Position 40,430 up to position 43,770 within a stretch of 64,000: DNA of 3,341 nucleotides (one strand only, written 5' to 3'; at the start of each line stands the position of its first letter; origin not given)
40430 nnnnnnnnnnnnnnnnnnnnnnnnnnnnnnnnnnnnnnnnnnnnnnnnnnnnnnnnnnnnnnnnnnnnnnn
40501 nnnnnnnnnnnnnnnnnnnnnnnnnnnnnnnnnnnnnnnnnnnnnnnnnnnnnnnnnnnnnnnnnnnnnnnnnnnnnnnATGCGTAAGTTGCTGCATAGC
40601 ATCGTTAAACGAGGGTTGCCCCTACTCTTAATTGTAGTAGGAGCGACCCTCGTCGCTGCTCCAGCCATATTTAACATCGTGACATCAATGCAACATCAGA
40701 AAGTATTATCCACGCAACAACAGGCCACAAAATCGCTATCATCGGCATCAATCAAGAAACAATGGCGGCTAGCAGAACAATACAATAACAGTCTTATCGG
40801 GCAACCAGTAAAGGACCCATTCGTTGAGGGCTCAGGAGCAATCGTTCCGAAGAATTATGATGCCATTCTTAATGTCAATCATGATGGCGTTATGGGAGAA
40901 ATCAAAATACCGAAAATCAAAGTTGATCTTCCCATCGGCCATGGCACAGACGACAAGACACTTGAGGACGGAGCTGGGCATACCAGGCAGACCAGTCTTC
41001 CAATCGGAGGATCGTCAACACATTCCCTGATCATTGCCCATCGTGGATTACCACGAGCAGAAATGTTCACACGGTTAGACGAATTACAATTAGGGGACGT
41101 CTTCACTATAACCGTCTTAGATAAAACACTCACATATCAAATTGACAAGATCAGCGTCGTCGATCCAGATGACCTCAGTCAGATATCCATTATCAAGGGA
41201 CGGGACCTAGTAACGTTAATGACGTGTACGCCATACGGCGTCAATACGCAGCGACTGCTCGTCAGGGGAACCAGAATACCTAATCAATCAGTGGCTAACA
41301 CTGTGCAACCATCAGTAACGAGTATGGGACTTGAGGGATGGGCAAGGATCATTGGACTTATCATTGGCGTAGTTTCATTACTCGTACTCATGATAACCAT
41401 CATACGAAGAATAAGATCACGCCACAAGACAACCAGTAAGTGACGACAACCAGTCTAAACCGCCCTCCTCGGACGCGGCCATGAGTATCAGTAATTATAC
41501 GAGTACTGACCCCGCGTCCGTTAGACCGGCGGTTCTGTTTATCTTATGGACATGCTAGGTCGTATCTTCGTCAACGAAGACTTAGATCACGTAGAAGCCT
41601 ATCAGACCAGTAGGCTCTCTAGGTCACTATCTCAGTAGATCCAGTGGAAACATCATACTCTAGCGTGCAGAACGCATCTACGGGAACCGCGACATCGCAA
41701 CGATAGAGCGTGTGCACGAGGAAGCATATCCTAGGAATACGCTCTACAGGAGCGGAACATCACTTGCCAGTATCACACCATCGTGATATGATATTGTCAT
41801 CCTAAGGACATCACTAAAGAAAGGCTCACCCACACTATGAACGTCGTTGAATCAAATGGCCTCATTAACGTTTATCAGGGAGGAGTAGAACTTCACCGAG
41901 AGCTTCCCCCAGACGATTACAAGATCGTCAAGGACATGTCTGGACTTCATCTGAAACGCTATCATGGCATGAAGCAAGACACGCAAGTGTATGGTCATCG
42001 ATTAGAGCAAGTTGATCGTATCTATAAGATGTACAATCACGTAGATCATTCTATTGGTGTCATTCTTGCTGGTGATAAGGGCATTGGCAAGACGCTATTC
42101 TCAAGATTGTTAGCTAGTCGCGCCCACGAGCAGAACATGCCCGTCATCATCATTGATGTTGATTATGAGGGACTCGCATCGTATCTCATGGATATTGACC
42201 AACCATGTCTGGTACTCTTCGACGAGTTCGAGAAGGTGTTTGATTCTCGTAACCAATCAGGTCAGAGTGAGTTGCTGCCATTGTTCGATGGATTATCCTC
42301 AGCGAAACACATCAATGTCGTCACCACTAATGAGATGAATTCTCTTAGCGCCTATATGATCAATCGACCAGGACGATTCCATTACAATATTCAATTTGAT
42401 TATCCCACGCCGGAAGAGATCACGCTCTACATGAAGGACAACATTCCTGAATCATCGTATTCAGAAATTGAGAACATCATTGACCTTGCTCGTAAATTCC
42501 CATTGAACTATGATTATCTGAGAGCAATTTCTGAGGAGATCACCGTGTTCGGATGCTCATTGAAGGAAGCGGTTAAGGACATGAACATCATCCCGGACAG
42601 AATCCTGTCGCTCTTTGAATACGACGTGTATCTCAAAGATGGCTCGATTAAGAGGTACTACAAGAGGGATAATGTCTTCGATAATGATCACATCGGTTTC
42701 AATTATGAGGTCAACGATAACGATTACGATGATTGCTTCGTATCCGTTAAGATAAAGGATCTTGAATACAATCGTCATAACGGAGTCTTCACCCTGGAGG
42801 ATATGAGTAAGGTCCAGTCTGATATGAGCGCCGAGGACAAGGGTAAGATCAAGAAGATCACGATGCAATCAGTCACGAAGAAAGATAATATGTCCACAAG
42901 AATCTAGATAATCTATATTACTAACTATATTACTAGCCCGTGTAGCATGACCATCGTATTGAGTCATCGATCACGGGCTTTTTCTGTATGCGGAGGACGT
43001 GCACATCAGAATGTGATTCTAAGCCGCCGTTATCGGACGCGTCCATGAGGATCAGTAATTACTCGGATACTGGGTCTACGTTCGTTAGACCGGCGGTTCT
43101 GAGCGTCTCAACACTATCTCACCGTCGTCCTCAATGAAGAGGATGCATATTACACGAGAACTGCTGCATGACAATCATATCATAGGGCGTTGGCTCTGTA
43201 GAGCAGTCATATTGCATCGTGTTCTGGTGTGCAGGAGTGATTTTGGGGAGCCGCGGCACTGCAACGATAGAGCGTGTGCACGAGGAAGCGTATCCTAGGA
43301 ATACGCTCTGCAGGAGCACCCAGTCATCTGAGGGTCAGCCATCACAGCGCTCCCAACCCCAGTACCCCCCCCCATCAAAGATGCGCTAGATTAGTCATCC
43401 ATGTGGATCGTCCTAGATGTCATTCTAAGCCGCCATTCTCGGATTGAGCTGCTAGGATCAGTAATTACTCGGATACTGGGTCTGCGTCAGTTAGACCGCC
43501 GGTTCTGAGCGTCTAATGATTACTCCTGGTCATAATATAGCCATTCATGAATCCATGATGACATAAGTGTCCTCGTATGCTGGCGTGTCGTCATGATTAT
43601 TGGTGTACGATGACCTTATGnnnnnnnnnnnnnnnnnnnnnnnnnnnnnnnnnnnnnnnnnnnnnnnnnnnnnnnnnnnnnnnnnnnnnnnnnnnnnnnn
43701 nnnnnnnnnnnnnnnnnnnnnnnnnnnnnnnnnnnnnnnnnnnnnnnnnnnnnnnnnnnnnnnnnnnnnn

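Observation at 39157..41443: Pilin and class C sortase gene pair with a non-canonical sorting signal in a phage-like genome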

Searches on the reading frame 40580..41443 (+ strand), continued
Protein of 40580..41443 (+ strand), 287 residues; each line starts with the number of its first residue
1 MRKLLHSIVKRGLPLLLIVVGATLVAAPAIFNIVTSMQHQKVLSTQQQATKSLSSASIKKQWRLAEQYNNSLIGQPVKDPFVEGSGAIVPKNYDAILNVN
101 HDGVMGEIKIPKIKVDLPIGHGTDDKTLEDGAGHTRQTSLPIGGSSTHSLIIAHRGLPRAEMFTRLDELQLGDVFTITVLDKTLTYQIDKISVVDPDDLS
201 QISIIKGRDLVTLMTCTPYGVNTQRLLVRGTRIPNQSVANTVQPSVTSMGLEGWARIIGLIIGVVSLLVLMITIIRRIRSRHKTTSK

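Call 60: find_encoding_contigs(protein=P0254, flank=10000, max_places=2)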
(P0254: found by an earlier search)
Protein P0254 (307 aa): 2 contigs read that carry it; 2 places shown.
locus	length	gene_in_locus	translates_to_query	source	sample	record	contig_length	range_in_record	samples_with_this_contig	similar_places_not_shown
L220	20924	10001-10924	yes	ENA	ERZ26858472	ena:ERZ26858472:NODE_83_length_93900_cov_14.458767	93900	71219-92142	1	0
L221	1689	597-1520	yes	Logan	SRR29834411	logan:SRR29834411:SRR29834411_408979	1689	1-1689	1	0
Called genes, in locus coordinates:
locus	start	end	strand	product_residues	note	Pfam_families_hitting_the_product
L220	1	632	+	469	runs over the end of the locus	PF01979:Amidohydro_1, PF12890:DHOase, PF07969:Amidohydro_3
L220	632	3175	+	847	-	PF03069:FmdA_AmdA, PF01425:Amidase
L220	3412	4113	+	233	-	PF00300:His_Phos_1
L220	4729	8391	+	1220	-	PF22783:BapA_N (faint), PF24388:Permuted_GreAB-C (faint), PF19135:DUF5818 (faint), PF17802:SpaA (weak)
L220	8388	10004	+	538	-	PF17802:SpaA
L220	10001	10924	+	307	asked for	PF04203:Sortase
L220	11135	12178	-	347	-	PF01408:GFO_IDH_MocA, PF03447:NAD_binding_3 (weak), PF22725:GFO_IDH_MocA_C3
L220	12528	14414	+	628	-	PF00012:HSP70, PF06723:MreB_Mbl, PF00012:HSP70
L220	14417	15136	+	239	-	PF01025:GrpE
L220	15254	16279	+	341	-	PF00226:DnaJ, PF01556:DnaJ_C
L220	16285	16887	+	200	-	PF00376:MerR, PF13411:MerR_1, PF13591:MerR_2 (weak)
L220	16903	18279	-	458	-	PF01266:DAO (faint), PF01593:Amino_oxidase (faint), PF03486:HI0933_like (faint), PF07992:Pyr_redox_2, PF13434:Lys_Orn_oxgnase (faint), PF13738:Pyr_redox_3, PF00070:Pyr_redox, PF02852:Pyr_redox_dim (weak), +1 more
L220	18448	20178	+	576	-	PF01875:Memo, PF01871:AMMECR1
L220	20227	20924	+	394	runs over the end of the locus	PF04055:Radical_SAM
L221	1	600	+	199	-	?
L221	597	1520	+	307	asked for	PF04203:Sortase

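Call 61: find_encoding_contigs(protein=P0253, flank=5000, max_places=2)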
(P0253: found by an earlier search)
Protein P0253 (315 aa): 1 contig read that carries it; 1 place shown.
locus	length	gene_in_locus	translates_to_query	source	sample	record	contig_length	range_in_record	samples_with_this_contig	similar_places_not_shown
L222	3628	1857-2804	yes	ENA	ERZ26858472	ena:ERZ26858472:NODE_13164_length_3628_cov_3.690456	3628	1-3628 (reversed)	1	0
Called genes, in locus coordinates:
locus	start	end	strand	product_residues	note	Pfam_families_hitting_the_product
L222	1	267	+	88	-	?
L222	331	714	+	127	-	PF13560:HTH_31, PF12844:HTH_19, PF13413:HTH_25 (faint), PF01381:HTH_3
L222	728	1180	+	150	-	-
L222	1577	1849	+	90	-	-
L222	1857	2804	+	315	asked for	PF04203:Sortase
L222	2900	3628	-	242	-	?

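Call 63: find_homologous_proteins(query=L220:12528-14414:+, max_evalue=1e-100)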
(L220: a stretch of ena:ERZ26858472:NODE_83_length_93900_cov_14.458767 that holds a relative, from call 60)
Query L220:12528-14414:+ (628 aa): 8000 proteins with E <= 1e-100 among 8000 candidates; the best 120 are listed.
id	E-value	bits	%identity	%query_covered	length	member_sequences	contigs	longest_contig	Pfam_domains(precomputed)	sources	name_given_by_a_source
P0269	0.0e+0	1546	93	93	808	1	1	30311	PF00012.27,PF06723.20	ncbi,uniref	ncbi:molecular chaperone DnaK [Bifidobacterium pullorum]|uniref:molecular chaperone DnaK n=4 Tax=Bif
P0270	0.0e+0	1408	-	-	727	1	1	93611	PF00012.27,PF06723.20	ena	-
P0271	0.0e+0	1319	77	93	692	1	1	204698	PF00012.27,PF06723.20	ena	-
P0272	0.0e+0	1252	90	93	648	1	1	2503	PF00012.27,PF06723.20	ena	-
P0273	0.0e+0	1244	93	93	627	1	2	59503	PF00012.27,PF06723.20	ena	-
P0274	0.0e+0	1243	93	93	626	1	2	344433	PF00012.27,PF06723.20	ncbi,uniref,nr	ncbi:molecular chaperone DnaK [Bifidobacterium breve]|uniref:molecular chaperone DnaK n=1 Tax=Bifido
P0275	0.0e+0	1242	93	93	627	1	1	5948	PF00012.27,PF06723.20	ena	-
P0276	0.0e+0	1242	93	93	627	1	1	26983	PF00012.27,PF06723.20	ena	-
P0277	0.0e+0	1241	93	93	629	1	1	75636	PF00012.27,PF06723.20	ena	-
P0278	0.0e+0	1241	93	93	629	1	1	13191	PF00012.27,PF06723.20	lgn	-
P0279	0.0e+0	1241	93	93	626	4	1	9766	PF00012.27,PF06723.20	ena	-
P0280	0.0e+0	1241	93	93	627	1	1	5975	PF00012.27,PF06723.20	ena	-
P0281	0.0e+0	1240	93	93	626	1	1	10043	PF00012.27,PF06723.20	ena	-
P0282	0.0e+0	1240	93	93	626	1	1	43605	PF00012.27,PF06723.20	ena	-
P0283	0.0e+0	1240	93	93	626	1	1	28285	PF00012.27,PF06723.20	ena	-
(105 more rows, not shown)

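Call 77: predict_structure(alignment_id=A2)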
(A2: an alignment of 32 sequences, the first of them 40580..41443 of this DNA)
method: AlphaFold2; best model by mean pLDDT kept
length: 287 residues; sequences in the alignment: 32
mean_pLDDT: 83.2   pTM: 0.79
mean pLDDT of the five models: 83.2, 82.5, 81.4, 80.5, 79.4
residues with pLDDT >= 90: 114; 70-90: 123; 50-70: 43; < 50: 7
segments of 3 or more residues with pLDDT < 50: 243-248
pLDDT, mean of each block of 10 residues (from residue 1): 78 85 80 85 94 97 93 65 61 91 95 91 88 90 92 74 80 96 96 83 88 78 83 79 50 75 86 87 67
secondary structure, 60 per line:
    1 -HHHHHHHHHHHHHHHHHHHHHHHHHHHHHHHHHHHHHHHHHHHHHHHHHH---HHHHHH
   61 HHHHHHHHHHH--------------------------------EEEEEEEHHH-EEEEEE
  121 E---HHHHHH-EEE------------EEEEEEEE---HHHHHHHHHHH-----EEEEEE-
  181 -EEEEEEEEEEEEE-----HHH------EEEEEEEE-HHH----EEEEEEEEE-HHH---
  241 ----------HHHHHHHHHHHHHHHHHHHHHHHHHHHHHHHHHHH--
elements in order: H2-51 H55-71 E104-110 E115-121 H125-130 E132-134 E147-154 H158-168 E174-179 E182-194 E209-216 E225-233 H251-285

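Call 80: fold_search(model_id=the predicted structure, library=pdb)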
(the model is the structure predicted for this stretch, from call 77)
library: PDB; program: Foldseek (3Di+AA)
matches with E <= 10: 374; with E <= 0.001: 136
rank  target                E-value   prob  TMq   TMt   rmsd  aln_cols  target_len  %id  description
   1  2xwg_A                3.4e-23  1.00  0.55  0.85   3.5       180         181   48  Crystal structure of sortase C-1 from Actinomyces oris (formerly Actinomyces naeslundii) (released 2011-02-23)
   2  2xwg_D                9.1e-23  1.00  0.56  0.85   3.3       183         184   48  Crystal structure of sortase C-1 from Actinomyces oris (formerly Actinomyces naeslundii) (released 2011-02-23)
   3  2xwg_B                1.1e-22  1.00  0.57  0.87   3.0       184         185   47  Crystal structure of sortase C-1 from Actinomyces oris (formerly Actinomyces naeslundii) (released 2011-02-23)
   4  3rbi_B                2.8e-22  1.00  0.58  0.84   3.5       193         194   41  The Type III Crystal Structure of Streptococcus agalactiae Sortase C1 (released 2011-09-07)
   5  3g66_A                2.9e-22  1.00  0.58  0.86   3.4       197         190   38  The crystal structure of Streptococcus pneumoniae Sortase C provides novel insights into catalysis as well as pilin su (released 2009-09-01)
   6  2xwg_C                4.0e-22  1.00  0.54  0.86   3.1       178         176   49  Crystal structure of sortase C-1 from Actinomyces oris (formerly Actinomyces naeslundii) (released 2011-02-23)
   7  3tbe_A                4.5e-22  1.00  0.59  0.86   3.0       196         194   42  The crystal structure of the complex of Streptococcus agalactiae sortase C1 and MTSET (released 2011-10-26)
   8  2xwg_E                5.1e-22  1.00  0.56  0.89   2.7       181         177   48  Crystal structure of sortase C-1 from Actinomyces oris (formerly Actinomyces naeslundii) (released 2011-02-23)
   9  3tbe_D                5.8e-22  1.00  0.59  0.86   3.0       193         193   41  The crystal structure of the complex of Streptococcus agalactiae sortase C1 and MTSET (released 2011-10-26)
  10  3g66_B                6.2e-22  1.00  0.60  0.87   3.3       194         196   41  The crystal structure of Streptococcus pneumoniae Sortase C provides novel insights into catalysis as well as pilin su (released 2009-09-01)
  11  4g1j_A                6.6e-22  1.00  0.58  0.81   4.4       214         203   37  Sortase C1 of GBS Pilus Island 1 (released 2012-12-05)
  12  2w1j_A                7.0e-22  1.00  0.59  0.86   3.5       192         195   42  CRYSTAL STRUCTURE OF SORTASE C-1 (SRTC-1) from Streptococcus pneumoniae (released 2008-12-23)
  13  3rbk_A                8.4e-22  1.00  0.57  0.84   3.3       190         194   42  The Type II Crystal Structure of Streptococcus agalactiae Sortase C1 (released 2011-09-07)
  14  4d7w                  9.6e-22  1.00  0.61  0.89   3.1       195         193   43  Crystal structure of sortase C1 (SrtC1) from Streptococcus agalactiae (released 2015-08-19)
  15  3tbe_F                1.1e-21  1.00  0.56  0.84   3.3       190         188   42  The crystal structure of the complex of Streptococcus agalactiae sortase C1 and MTSET (released 2011-10-26)
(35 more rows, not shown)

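Call 87: get_annotated_region(hit=H1, flank=15000)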
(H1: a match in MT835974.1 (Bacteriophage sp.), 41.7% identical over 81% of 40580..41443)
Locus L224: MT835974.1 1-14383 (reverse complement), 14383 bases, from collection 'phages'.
description: UNVERIFIED: Bacteriophage sp. clone scaffold_1106 genomic sequence.
organism: Bacteriophage sp. (NCBI taxid 38018)
taxonomy: Viruses
host: -; source: human fecal samples; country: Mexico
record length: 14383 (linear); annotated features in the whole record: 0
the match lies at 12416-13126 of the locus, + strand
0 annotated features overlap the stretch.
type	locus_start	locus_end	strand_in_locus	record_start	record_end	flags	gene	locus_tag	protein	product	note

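Call 89: search_protein_families(library=pfam, proteins=[L224:240-1418:+, L224:2268-2867:+, L224:2889-3695:-, L224:4292-4873:+, L224:4870-5460:+, L224:5481-10640:+, L224:10746-12302:+, L224:12386-13231:+, L224:13209-14039:+], max_evalue=0.0001)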
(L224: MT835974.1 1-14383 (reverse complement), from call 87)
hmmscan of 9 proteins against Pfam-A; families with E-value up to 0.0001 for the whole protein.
L224:240-1418:+ (392 aa): 2 families
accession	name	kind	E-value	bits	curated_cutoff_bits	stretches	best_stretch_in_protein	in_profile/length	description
PF00768.25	Peptidase_S11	-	9.6e-11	42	27.6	1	9-142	39-176/239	D-alanyl-D-alanine carboxypeptidase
PF07943.18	PBP5_C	-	2.1e-10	41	21.2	1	265-337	19-90/91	Penicillin-binding protein 5, C-terminal domain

L224:2268-2867:+ (199 aa): 1 family
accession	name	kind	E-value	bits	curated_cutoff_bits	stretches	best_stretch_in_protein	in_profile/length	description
PF02368.24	Big_2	-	5e-09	36.4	22.8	1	43-90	27-74/79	Bacterial Ig-like domain (group 2)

L224:2889-3695:- (268 aa): 0 families

L224:4292-4873:+ (193 aa): 0 families

L224:4870-5460:+ (196 aa): 2 families
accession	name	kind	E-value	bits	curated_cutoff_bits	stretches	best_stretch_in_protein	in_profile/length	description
PF10502.14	Peptidase_S26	-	4.2e-34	118.3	22.9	1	35-187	2-168/168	Signal peptidase, peptidase S26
PF00717.28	Peptidase_S24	-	7.6e-08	32.5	23.3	1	57-113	36-91/116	Peptidase S24-like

L224:5481-10640:+ (1719 aa): 1 family
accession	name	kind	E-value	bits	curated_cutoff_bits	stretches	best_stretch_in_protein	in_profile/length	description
PF00746.26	Gram_pos_anchor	-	2.3e-05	24.7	20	0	1680-1708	8-35/43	LPXTG cell wall anchor motif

L224:10746-12302:+ (518 aa): 4 families
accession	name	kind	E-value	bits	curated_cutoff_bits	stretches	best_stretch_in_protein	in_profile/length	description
PF16569.11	GramPos_pilinBB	-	1.7e-20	74.5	30.5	1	217-328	1-115/116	Gram-positive pilin backbone subunit 2, Cna-B-like domain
PF17802.7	SpaA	-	1.7e-18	67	23.1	1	356-449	11-79/91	Prealbumin-like fold domain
PF00746.26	Gram_pos_anchor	-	2.8e-07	30.8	20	1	476-517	2-43/43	LPXTG cell wall anchor motif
PF16555.11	GramPos_pilinD1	-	9e-05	23.5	23.1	1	355-448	36-142/160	Gram-positive pilin subunit D1, N-terminal domain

L224:12386-13231:+ (281 aa): 1 family
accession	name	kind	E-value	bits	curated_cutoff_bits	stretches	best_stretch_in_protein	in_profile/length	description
PF04203.18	Sortase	-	9.4e-26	90.4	26.6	1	99-223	1-124/125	Sortase domain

L224:13209-14039:+ (276 aa): 1 family
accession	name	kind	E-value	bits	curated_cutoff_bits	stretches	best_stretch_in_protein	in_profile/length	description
PF17802.7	SpaA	-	1.8e-05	25.2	23.1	0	51-159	3-68/91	Prealbumin-like fold domain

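Call 109: search_dna_similar(query=window:40580-41443:+, collection=plasmids, mode=protein, max_rows=10)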
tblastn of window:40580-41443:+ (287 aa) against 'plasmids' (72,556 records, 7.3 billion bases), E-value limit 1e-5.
Records with a match: 674; places in all: 951; records where one place covers at least 80% of the query: 85.
Best place of each record, by identity: <60% 674.
By first word of the organism name: Enterococcus 505; Bacillus 49; Lactococcus 25; Clostridium 22; Lacticaseibacillus 17; Priestia 9; Lactobacillus 7; Macrococcoides 6; Bifidobacterium 5; Latilactobacillus 5; and 16 more.
By predicted mobility (MOB-suite, as given by PLSDB): conjugative 392; non-mobilizable 184; mobilizable 98.
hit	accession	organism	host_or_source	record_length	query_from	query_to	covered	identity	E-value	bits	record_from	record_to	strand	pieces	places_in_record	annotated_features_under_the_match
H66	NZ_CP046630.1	Streptococcus equinus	Bos taurus coreanae,cell culture,Rumen ...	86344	15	283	94%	38.0%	5e-43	164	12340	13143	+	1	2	class C sortase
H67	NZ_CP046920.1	Streptococcus ruminicola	Bos taurus coreanae,cell culture,Rumen ...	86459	15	283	94%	38.0%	5e-43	164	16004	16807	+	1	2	class C sortase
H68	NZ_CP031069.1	Bacillus sp. JAS24-2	cell culture,soil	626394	17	254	83%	40.5%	3e-48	179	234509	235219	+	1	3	class C sortase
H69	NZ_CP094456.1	Bacillus sp. ZJS3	cell culture,biological soil crust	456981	17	254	83%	40.0%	1e-48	180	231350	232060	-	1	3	class C sortase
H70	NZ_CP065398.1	Bifidobacterium longum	cell culture,feces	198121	36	247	74%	43.9%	4e-34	138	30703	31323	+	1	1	class C sortase | hypothetical protein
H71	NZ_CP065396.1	Bifidobacterium longum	cell culture,feces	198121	36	247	74%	43.9%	4e-34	138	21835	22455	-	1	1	class C sortase | hypothetical protein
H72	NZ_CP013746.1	Arthrobacter alpinus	Permafrost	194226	9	254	86%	37.5%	3e-48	179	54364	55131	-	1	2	class C sortase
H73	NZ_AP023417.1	Vescimonas fastidiosa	Homo sapiens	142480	24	234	74%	43.1%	6e-45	169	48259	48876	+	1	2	class C sortase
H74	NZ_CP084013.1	Bifidobacterium longum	Homo sapiens,pure culture,human feces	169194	2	237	82%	38.4%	1e-34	139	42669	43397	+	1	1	class C sortase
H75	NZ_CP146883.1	Bifidobacterium longum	-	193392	2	237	82%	38.4%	2e-34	139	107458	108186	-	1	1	class C sortase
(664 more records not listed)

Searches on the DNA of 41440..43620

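Call 103: search_rna_families(source=window, start=41440, end=43620, threshold=evalue, max_evalue=1)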
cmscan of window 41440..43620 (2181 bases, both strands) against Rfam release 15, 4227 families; matches with E-value up to 1: 0.
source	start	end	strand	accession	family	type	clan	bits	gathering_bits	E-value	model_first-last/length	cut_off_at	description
